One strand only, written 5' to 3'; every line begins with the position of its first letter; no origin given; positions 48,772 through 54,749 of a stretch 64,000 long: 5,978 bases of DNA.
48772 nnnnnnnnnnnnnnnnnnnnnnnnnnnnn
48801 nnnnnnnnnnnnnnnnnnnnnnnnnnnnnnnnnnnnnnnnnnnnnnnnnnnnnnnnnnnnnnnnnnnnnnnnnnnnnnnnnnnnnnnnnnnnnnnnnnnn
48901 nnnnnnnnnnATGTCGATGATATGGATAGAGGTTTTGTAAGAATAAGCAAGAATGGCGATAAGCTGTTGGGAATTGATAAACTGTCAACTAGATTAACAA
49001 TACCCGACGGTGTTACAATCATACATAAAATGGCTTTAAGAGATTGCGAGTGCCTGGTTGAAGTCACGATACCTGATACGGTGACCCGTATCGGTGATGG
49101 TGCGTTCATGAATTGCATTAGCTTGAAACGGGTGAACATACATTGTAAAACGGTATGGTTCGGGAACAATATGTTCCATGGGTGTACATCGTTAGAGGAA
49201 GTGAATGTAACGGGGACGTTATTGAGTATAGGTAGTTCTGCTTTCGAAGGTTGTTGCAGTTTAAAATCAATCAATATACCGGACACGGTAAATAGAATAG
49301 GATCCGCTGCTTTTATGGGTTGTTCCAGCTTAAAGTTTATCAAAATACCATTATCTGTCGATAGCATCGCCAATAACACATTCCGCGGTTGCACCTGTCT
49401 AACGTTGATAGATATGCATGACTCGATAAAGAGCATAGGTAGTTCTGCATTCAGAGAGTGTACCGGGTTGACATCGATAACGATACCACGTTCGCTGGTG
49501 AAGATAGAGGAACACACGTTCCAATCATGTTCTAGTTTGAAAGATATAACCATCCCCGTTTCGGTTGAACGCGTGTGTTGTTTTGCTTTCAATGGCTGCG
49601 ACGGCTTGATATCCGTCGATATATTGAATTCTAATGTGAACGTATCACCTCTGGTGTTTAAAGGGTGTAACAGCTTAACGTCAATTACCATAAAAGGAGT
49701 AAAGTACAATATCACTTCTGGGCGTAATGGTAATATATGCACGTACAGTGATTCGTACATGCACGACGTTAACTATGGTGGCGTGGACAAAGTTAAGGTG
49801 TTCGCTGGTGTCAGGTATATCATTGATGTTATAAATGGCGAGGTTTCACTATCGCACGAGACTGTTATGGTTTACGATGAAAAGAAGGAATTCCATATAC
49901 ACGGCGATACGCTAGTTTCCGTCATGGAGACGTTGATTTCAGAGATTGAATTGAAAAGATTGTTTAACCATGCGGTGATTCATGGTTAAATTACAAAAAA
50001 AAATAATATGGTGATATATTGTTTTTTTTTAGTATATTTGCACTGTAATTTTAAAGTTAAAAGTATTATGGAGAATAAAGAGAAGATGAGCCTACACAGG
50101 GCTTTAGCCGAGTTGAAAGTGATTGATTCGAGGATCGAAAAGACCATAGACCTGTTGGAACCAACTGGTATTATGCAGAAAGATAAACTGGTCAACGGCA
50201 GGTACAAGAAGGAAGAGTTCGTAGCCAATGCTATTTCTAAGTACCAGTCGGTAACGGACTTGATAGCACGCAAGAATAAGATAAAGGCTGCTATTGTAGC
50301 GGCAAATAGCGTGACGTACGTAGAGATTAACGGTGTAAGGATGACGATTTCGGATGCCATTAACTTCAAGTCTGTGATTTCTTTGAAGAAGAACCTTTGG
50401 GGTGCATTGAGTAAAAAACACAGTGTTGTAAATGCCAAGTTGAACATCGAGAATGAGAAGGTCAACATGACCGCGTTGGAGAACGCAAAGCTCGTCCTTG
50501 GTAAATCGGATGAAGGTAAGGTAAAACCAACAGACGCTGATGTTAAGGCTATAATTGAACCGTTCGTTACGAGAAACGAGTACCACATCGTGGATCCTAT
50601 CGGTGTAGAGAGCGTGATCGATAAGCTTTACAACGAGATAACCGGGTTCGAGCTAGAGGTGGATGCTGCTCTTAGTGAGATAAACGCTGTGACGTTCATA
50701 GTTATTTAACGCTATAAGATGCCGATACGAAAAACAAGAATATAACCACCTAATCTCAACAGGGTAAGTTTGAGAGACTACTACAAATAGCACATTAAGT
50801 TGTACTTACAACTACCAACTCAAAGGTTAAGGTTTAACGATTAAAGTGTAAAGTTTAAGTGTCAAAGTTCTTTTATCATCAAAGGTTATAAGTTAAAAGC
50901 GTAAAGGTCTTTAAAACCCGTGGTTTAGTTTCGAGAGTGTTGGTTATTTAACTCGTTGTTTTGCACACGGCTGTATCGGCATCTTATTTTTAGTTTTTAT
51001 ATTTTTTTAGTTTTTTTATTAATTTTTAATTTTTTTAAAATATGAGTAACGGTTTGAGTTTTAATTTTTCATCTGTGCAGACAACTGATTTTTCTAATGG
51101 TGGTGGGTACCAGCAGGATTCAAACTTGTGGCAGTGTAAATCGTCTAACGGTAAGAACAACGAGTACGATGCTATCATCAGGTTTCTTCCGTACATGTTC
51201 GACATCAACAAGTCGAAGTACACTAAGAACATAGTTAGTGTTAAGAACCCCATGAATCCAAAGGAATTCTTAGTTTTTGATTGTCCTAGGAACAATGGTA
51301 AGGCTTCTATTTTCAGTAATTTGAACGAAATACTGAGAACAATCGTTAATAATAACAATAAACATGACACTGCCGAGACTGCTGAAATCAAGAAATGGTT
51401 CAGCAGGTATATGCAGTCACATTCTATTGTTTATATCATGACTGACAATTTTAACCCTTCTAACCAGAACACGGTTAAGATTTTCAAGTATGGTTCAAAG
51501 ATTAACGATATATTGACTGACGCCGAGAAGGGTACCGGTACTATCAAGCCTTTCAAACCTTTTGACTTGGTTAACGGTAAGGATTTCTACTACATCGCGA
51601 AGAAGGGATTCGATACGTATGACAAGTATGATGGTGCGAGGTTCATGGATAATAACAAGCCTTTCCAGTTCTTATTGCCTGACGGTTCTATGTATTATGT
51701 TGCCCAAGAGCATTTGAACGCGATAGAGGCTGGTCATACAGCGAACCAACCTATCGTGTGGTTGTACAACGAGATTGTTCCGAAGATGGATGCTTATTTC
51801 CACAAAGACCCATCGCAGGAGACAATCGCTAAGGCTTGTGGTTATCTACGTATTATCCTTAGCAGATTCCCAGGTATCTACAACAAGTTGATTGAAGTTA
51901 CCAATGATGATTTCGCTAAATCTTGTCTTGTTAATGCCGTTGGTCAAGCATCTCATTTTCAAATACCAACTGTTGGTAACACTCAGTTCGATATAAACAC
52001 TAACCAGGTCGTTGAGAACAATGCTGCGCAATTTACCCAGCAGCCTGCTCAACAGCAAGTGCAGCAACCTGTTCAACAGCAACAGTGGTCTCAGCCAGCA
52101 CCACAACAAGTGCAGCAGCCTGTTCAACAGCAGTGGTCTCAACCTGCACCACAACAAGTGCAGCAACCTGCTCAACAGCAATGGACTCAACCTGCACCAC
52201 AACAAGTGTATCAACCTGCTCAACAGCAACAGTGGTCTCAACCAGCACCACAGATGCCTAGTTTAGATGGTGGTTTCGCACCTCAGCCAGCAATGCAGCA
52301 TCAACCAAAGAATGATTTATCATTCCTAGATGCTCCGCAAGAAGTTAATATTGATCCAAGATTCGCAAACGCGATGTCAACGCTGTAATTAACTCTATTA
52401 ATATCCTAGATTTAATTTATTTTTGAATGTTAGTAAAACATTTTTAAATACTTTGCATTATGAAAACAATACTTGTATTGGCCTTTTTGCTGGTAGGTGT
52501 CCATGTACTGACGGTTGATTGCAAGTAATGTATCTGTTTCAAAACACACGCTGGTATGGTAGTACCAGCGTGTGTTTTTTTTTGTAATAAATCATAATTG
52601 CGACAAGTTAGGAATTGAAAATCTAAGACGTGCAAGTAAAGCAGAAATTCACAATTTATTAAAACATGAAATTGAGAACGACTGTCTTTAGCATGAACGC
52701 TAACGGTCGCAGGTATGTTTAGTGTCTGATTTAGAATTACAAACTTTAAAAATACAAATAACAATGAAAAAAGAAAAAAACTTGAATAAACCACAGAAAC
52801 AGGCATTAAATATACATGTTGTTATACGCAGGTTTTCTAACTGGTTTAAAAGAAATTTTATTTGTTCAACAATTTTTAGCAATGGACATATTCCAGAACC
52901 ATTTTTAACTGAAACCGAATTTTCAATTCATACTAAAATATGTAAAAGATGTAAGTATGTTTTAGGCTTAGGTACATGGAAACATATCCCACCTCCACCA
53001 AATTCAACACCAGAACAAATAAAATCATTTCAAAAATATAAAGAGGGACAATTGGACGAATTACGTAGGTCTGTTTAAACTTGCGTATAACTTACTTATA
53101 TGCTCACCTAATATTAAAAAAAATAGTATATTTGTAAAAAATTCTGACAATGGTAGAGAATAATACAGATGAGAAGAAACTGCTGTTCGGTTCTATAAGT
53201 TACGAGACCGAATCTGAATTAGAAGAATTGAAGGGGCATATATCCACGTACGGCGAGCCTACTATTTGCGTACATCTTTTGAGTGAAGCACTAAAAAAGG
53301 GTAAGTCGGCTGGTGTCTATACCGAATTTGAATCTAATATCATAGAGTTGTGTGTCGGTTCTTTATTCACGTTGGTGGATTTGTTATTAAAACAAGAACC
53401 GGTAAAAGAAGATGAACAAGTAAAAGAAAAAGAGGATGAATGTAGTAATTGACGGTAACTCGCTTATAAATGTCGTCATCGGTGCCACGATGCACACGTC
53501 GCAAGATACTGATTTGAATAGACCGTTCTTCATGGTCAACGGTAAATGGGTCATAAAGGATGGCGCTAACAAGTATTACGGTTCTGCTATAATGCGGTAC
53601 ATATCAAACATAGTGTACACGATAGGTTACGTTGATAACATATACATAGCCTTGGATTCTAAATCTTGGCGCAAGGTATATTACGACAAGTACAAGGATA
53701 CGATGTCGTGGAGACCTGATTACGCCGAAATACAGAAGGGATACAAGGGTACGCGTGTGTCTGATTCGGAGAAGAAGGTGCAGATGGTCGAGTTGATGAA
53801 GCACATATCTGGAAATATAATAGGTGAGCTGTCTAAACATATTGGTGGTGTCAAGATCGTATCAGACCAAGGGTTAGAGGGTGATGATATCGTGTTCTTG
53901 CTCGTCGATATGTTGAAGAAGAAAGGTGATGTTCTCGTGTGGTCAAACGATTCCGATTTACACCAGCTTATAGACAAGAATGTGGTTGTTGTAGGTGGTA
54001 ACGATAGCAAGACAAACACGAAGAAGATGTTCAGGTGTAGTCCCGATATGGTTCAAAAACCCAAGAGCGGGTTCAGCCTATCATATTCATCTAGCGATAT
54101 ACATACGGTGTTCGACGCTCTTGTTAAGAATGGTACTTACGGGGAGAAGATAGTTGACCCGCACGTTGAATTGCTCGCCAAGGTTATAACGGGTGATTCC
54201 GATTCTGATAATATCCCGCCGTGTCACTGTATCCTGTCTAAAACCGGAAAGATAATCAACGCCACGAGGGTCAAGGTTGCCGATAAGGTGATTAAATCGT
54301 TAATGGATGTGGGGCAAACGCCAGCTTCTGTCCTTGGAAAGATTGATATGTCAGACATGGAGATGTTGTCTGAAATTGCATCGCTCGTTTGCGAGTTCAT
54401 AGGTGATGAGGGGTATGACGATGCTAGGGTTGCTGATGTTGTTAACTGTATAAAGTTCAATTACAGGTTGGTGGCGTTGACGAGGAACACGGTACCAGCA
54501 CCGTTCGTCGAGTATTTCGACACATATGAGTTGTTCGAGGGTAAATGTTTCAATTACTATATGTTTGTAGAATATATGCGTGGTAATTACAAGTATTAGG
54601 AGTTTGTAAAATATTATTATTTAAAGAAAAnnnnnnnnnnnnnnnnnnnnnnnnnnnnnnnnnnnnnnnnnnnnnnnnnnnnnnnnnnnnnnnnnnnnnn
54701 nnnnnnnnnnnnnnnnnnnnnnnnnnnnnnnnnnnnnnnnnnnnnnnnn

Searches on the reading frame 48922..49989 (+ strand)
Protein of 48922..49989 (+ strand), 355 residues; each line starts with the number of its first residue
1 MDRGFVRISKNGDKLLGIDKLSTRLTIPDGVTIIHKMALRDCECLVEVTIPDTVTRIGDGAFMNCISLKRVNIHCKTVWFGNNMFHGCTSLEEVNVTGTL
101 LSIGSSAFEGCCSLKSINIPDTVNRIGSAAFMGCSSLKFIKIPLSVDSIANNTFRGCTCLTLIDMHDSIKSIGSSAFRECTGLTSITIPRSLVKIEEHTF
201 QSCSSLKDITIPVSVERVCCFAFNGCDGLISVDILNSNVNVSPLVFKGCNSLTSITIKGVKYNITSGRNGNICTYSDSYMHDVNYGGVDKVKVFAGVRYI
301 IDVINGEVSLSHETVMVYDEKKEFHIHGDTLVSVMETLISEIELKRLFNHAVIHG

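Call 9: search_protein_families(library=pfam, proteins=[window:48922-49989:+], max_evalue=0.01)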
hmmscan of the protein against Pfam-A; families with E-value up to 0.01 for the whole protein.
window:48922-49989:+ (355 aa): 2 families
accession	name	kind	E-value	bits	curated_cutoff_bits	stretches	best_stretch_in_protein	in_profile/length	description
PF13306.12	LRR_5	-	6.4e-61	204.3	27.7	2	23-138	14-127/127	BspA type Leucine rich repeat region (6 copies)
PF13855.12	LRR_8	-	1.5e-12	47.5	27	0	166-210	10-55/61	Leucine rich repeat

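Call 10: search_protein_families(library=phrogs, proteins=[window:48922-49989:+], max_evalue=0.001)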
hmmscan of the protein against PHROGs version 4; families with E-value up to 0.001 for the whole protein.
window:48922-49989:+ (355 aa): 2 families
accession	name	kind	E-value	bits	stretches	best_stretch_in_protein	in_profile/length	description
phrog_35892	-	unknown function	2.5e-51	175.4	3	19-145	168-291/1181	-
phrog_18805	-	unknown function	2.3e-32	113.4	2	112-212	309-406/457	-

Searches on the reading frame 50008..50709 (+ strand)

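Call 9: search_protein_families(library=pfam, proteins=[window:50008-50709:+], max_evalue=0.01)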
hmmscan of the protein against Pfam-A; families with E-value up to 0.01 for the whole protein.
window:50008-50709:+ (233 aa): 0 families

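Call 10: search_protein_families(library=phrogs, proteins=[window:50008-50709:+], max_evalue=0.001)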
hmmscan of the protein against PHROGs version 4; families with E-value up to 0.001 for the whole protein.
window:50008-50709:+ (233 aa): 1 family
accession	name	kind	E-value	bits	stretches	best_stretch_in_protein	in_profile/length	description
phrog_1491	-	tail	6.2e-54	184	1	24-232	2-208/211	tail fiber protein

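Call 59: search_protein_families(library=ncbifam, proteins=[window:50008-50709:+], max_evalue=0.01)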
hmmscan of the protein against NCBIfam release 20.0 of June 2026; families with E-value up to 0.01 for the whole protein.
window:50008-50709:+ (233 aa): 0 families

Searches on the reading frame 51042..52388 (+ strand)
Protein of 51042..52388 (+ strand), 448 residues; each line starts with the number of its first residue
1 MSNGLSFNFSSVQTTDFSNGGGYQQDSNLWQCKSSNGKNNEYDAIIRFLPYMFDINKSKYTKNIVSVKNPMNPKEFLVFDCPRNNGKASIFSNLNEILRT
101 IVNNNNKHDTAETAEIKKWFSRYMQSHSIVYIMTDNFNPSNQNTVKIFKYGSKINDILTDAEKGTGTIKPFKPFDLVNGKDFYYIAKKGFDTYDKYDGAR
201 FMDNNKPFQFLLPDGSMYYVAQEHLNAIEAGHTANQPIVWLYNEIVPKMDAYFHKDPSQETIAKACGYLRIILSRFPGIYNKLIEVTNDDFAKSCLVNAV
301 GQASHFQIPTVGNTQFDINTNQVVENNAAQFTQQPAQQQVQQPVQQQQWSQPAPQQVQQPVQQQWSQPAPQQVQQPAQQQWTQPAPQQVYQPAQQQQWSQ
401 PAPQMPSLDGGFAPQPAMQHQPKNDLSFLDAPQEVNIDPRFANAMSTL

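Call 9: search_protein_families(library=pfam, proteins=[window:51042-52388:+], max_evalue=0.01)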
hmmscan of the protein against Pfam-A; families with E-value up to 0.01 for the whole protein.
window:51042-52388:+ (448 aa): 0 families

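Call 10: search_protein_families(library=phrogs, proteins=[window:51042-52388:+], max_evalue=0.001)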
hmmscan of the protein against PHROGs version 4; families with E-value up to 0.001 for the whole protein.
window:51042-52388:+ (448 aa): 1 family
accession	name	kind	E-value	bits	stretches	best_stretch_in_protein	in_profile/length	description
phrog_224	-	DNA, RNA and nucleotide metabolism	4e-15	57.5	1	14-204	21-201/318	single strand DNA binding protein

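Call 59: search_protein_families(library=ncbifam, proteins=[window:51042-52388:+], max_evalue=0.01)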
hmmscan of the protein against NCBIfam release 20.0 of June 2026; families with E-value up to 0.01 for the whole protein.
window:51042-52388:+ (448 aa): 0 families

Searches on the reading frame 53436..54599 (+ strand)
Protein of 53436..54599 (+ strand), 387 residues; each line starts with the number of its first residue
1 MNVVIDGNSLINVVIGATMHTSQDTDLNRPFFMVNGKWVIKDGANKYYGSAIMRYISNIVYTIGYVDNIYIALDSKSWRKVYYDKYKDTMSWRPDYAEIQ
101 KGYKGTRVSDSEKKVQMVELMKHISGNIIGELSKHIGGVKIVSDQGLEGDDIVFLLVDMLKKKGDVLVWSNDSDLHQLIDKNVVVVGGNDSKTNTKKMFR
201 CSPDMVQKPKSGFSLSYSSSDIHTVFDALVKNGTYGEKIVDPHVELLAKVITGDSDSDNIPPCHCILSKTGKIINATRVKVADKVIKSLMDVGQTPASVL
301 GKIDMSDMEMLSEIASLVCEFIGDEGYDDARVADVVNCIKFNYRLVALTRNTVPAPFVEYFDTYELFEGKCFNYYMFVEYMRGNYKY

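Call 9: search_protein_families(library=pfam, proteins=[window:53436-54599:+], max_evalue=0.01)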
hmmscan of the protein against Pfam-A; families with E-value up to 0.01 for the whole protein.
window:53436-54599:+ (387 aa): 1 family
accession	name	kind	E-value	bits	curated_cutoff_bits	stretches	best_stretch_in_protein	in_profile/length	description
PF02739.22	5_3_exonuc_N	-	4.7e-13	49.6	34.3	1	28-192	12-152/164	5'-3' exonuclease, N-terminal resolvase-like domain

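Call 10: search_protein_families(library=phrogs, proteins=[window:53436-54599:+], max_evalue=0.001)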
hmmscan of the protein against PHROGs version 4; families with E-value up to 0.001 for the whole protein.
window:53436-54599:+ (387 aa): 0 families
